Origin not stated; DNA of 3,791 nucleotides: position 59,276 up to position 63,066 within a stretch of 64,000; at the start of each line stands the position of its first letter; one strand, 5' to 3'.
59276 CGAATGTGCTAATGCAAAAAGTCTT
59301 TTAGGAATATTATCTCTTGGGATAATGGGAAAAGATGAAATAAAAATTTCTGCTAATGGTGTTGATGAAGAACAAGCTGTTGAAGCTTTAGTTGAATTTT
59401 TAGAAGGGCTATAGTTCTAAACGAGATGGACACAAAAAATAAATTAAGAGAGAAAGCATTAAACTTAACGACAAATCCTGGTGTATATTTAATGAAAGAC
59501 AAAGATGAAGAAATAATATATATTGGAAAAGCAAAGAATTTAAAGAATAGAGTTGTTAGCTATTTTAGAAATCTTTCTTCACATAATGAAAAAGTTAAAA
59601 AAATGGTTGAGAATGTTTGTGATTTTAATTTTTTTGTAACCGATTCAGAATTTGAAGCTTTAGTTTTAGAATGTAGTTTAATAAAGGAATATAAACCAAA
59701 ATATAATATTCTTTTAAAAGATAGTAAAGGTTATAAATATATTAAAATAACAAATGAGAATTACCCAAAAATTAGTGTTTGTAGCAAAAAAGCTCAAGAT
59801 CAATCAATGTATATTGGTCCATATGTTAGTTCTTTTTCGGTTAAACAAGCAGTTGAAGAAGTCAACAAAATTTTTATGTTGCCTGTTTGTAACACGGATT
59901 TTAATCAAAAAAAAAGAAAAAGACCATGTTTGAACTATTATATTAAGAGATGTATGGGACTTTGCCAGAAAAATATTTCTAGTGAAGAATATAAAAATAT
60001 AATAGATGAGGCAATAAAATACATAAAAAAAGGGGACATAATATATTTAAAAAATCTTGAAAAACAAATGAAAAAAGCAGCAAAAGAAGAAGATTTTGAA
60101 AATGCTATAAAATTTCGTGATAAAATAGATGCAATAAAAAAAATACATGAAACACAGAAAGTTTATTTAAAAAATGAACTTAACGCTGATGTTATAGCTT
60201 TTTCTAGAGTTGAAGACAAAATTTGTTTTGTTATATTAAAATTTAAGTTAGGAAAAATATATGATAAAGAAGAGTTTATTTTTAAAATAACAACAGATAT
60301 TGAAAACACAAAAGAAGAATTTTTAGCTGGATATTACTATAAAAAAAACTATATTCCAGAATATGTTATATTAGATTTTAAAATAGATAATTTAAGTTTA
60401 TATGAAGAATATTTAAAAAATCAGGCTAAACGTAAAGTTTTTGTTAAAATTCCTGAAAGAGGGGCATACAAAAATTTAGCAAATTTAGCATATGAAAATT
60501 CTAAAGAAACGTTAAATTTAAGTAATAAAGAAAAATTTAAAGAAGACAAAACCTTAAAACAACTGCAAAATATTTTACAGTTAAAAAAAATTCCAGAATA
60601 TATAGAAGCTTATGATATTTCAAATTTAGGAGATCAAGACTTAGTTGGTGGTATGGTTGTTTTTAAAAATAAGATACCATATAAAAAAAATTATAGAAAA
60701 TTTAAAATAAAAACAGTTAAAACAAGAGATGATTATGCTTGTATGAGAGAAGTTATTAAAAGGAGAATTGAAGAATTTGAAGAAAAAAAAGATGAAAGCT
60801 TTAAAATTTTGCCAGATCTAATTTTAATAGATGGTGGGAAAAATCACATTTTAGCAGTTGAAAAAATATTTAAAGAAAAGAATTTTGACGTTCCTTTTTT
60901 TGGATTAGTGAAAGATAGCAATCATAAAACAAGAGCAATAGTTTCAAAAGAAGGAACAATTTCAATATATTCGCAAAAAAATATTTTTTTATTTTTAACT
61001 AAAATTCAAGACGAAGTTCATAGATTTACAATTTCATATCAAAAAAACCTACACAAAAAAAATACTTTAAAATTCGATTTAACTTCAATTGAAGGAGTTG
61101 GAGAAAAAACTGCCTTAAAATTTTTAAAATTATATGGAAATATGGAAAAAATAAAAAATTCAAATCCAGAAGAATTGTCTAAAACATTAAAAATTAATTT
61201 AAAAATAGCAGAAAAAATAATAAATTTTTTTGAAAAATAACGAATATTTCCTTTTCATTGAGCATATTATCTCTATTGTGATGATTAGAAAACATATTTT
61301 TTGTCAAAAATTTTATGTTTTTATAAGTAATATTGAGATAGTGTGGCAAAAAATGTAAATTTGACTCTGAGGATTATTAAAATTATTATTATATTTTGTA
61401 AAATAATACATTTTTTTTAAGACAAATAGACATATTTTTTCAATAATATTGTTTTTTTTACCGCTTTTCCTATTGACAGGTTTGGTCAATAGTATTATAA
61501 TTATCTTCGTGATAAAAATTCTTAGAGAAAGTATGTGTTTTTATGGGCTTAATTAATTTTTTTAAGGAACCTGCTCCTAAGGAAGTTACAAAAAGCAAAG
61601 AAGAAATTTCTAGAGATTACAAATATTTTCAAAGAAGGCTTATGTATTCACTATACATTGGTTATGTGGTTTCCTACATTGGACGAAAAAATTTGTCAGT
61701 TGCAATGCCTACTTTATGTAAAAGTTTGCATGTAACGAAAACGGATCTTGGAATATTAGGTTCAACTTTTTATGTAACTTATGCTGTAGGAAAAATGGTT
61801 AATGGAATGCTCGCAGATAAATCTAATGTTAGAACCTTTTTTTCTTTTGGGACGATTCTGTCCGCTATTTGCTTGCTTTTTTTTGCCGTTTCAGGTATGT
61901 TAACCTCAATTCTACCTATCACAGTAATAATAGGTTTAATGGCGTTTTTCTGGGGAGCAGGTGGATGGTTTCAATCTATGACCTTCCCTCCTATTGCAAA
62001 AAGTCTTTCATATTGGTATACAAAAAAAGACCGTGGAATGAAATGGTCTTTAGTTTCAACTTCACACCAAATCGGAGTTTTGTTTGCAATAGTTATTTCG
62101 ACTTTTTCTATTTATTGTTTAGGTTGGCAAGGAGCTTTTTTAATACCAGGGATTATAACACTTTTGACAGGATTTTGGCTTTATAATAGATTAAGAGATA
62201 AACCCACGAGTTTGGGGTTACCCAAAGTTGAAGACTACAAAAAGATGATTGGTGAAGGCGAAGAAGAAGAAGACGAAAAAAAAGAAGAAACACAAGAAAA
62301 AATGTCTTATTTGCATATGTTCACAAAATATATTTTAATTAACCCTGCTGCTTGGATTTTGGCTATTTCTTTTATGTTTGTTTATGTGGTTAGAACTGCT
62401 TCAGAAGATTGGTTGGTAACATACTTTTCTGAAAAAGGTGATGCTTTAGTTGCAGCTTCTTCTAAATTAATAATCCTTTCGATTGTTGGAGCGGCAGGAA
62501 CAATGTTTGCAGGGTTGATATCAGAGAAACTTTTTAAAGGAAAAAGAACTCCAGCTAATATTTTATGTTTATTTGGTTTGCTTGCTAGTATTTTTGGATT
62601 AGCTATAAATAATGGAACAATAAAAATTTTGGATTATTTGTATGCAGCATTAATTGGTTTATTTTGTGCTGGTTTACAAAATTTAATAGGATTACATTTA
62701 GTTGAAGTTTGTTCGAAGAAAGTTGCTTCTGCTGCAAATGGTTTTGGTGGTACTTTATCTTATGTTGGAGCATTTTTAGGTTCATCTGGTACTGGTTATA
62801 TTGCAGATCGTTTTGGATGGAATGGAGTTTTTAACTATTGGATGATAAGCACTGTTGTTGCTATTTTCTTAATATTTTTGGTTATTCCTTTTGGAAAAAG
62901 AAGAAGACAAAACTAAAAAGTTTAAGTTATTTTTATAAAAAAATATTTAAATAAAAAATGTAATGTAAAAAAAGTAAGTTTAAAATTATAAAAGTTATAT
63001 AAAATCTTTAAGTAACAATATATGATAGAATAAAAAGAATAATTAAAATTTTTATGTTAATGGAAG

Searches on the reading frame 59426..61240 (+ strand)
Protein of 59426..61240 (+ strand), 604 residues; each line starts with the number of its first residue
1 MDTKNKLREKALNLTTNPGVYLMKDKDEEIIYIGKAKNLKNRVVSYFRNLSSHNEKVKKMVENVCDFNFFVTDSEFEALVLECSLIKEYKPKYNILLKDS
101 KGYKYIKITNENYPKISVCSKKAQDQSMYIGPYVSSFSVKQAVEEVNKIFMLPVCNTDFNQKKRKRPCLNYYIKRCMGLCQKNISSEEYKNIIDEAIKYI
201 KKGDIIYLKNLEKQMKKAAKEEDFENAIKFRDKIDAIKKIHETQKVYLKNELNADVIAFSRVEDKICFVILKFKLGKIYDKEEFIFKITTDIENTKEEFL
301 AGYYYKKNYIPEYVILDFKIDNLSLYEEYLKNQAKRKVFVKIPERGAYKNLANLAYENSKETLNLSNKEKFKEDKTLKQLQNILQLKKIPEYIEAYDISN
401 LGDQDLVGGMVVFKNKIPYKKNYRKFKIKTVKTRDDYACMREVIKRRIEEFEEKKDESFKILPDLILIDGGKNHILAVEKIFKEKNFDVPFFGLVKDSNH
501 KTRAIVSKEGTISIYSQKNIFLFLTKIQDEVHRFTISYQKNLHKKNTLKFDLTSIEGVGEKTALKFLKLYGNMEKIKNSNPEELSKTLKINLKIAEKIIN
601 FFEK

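Call 28: search_protein_families(library=pfam, proteins=[window:59426-61240:+], max_evalue=0.001)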
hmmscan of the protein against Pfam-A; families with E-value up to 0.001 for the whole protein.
window:59426-61240:+ (604 aa): 7 families
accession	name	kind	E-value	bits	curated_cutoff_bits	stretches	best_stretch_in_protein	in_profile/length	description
PF08459.17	UvrC_RNaseH_dom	-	4.8e-49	166.7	22.3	1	381-536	1-159/159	UvrC RNAse H endonuclease domain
PF22920.2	UvrC_RNaseH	-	2.6e-21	76.1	24.3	1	253-364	1-114/116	UvrC Ribonuclease H-like domain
PF01541.30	GIY-YIG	-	3.3e-10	40.5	22.6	1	18-94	2-78/78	GIY-YIG catalytic domain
PF14520.12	HHH_5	-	7.1e-09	36.5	27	1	551-602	3-55/57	Helix-hairpin-helix domain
PF02151.25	UVR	-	2.4e-08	33.9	21.5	1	208-239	4-35/36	UvrB/uvrC motif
PF12826.13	HHH_2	-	7.9e-08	32.8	27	1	554-604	7-57/64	Helix-hairpin-helix motif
PF01367.25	5_3_exonuc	-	0.00032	21.6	40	1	553-594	21-62/97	5'-3' exonuclease, C-terminal SAM fold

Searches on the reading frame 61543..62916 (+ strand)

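Call 28: search_protein_families(library=pfam, proteins=[window:61543-62916:+], max_evalue=0.001)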
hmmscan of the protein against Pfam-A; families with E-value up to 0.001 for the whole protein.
window:61543-62916:+ (457 aa): 2 families
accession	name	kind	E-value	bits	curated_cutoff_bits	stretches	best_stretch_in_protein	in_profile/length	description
PF07690.21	MFS_1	-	4.3e-50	171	33.4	2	37-413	1-346/347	Major Facilitator Superfamily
PF00083.30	Sugar_tr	-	9.7e-12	44.9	22.3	1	38-449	43-438/452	Sugar (and other) transporter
